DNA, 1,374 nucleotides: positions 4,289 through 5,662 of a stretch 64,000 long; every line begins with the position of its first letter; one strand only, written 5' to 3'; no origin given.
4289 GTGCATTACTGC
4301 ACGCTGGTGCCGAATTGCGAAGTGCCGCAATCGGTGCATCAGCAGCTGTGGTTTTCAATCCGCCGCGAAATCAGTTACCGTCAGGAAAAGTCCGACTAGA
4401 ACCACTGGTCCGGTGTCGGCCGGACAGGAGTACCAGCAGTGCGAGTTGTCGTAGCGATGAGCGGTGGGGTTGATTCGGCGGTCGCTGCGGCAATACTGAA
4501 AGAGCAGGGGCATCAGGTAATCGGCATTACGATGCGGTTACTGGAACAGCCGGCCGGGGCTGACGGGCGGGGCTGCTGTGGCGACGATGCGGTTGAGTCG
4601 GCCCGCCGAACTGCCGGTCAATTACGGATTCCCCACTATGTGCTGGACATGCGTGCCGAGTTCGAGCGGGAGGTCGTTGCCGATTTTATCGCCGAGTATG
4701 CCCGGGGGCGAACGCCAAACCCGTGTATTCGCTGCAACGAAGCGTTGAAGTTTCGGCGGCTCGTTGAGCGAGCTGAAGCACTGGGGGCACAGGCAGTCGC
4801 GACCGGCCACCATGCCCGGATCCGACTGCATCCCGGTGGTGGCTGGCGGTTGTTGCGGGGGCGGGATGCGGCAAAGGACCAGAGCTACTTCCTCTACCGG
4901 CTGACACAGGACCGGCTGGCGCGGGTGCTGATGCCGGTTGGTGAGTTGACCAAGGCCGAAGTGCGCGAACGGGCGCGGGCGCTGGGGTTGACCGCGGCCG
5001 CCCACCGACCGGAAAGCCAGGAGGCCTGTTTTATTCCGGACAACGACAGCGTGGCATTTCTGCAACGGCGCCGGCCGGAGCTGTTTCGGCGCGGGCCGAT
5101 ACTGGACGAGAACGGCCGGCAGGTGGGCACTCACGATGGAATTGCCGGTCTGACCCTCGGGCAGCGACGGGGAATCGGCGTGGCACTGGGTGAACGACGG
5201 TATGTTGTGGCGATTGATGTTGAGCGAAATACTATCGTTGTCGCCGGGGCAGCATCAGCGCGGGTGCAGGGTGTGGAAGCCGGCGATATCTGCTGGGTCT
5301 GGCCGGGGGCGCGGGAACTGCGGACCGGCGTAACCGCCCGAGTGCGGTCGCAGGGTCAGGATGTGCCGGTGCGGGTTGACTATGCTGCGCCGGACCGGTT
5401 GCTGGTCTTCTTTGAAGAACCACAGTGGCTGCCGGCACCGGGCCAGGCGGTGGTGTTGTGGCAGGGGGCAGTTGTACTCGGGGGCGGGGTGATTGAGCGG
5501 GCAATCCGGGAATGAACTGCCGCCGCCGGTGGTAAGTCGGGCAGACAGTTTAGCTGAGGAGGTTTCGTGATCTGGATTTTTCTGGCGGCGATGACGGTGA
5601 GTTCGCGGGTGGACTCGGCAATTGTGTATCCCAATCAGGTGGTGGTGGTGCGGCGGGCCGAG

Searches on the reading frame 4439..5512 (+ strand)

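Call 46: search_protein_families(library=pfam, proteins=[window:4439-5512:+], max_evalue=0.0001)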
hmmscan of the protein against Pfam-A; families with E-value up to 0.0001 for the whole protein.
window:4439-5512:+ (358 aa): 5 families
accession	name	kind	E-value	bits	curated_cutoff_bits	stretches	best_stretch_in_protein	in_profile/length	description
PF03054.22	tRNA_Me_trans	-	2e-68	230.5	20.6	1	1-200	1-201/202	tRNA methyl transferase HUP domain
PF20259.3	tRNA_Me_trans_M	-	8.2e-17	61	27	1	207-269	3-65/66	tRNA methyl transferase PRC-barrel domain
PF20258.4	tRNA_Me_trans_C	-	5.2e-12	46.4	20.6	1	279-352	4-77/77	Aminomethyltransferase beta-barrel domain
PF00764.25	Arginosuc_synth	-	4.7e-06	27.2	27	1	2-123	1-114/162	Arginosuccinate synthase N-terminal HUP domain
PF06508.19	QueC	-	5.7e-06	26.4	22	1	3-185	2-176/210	Queuosine biosynthesis protein QueC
